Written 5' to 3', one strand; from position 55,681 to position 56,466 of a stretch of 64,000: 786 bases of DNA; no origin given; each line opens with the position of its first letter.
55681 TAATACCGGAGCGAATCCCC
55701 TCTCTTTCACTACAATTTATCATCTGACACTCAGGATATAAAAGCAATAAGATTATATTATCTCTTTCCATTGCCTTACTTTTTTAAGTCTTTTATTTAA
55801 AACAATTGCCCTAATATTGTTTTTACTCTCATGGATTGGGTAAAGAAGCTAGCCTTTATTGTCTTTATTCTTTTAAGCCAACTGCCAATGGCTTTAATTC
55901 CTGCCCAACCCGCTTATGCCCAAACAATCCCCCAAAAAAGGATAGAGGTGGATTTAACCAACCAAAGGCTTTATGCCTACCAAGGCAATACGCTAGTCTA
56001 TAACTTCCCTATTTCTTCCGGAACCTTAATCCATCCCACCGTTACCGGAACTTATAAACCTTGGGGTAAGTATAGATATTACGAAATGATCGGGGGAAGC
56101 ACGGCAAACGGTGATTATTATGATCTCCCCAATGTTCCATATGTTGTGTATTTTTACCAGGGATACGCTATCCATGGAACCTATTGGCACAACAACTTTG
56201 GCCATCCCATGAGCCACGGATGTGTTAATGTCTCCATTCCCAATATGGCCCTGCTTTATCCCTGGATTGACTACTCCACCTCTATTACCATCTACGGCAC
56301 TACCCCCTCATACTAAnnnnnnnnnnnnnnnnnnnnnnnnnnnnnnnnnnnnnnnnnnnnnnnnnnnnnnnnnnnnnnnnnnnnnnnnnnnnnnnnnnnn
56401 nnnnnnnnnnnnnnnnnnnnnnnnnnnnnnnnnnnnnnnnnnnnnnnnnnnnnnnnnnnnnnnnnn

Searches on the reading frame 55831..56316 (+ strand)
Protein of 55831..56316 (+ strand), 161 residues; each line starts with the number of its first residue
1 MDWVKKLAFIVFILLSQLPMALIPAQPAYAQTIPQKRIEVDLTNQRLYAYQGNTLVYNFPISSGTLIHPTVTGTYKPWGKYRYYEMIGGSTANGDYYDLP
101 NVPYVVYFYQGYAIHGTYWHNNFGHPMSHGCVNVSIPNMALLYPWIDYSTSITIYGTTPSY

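Call 8: search_protein_families(library=pfam, proteins=[window:55831-56316:+], max_evalue=1)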
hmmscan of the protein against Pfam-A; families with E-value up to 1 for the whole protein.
window:55831-56316:+ (161 aa): 1 family
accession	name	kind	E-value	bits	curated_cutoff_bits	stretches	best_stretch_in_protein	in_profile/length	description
PF03734.19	YkuD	-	6.1e-23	82.5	23.4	1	36-154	2-146/146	L,D-transpeptidase catalytic domain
